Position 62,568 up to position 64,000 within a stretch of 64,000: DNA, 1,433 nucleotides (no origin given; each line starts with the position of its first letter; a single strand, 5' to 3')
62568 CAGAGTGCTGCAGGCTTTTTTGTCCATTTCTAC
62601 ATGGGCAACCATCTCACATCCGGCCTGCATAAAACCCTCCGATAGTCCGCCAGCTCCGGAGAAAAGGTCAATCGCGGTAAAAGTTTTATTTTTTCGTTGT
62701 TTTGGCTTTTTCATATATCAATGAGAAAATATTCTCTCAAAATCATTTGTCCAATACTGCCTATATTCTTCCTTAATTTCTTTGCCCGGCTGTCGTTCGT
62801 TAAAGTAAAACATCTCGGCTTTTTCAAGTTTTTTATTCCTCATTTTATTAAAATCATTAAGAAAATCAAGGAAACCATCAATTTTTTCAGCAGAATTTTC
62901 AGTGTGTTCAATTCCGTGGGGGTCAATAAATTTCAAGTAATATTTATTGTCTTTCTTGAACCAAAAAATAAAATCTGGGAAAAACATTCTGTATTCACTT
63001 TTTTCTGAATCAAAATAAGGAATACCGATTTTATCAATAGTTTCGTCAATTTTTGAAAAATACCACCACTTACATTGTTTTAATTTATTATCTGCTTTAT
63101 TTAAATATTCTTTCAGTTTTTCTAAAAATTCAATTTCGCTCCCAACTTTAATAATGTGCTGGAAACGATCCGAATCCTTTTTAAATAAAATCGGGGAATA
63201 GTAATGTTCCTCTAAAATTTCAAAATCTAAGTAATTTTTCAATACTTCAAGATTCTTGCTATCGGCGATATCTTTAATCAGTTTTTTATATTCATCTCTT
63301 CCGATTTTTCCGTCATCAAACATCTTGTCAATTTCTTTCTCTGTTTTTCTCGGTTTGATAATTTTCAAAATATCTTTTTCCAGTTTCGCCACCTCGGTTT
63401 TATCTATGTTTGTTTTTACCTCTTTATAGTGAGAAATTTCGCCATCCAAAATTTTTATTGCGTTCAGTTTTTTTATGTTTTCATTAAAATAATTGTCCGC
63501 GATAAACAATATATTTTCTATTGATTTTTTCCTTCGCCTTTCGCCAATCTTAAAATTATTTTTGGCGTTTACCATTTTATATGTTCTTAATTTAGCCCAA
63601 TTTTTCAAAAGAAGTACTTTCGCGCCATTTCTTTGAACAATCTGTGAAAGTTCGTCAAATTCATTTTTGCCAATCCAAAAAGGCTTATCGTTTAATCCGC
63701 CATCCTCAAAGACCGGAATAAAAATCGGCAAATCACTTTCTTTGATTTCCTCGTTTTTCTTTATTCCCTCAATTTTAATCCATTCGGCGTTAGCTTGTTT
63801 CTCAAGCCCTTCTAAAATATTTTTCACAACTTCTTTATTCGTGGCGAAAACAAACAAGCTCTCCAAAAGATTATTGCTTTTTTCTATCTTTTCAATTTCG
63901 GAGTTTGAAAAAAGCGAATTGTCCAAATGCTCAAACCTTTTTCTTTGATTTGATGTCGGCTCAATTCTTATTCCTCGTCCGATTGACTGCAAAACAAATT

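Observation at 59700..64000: RM-like operon: SF2-helicase protein + C5-cytosine methyltransferase + MORC-like GHKL ATPase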

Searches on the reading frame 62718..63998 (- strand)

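Call 4: search_protein_families(library=pfam, proteins=[window:62718-63998:-], max_evalue=0.01)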
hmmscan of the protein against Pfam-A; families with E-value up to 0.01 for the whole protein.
window:62718-63998:- (426 aa): 0 families

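Call 5: search_protein_families(library=padloc, proteins=[window:62718-63998:-], max_evalue=0.01)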
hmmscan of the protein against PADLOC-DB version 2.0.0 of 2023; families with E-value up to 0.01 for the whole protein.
window:62718-63998:- (426 aa): 1 family
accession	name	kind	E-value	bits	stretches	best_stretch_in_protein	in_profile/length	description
PDLC04098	HerA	-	0.0021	14.7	1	111-244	260-392/686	-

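Call 6: search_protein_families(library=ncbifam, proteins=[window:62718-63998:-], max_evalue=0.01)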
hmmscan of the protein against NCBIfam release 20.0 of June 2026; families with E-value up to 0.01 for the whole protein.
window:62718-63998:- (426 aa): 0 families
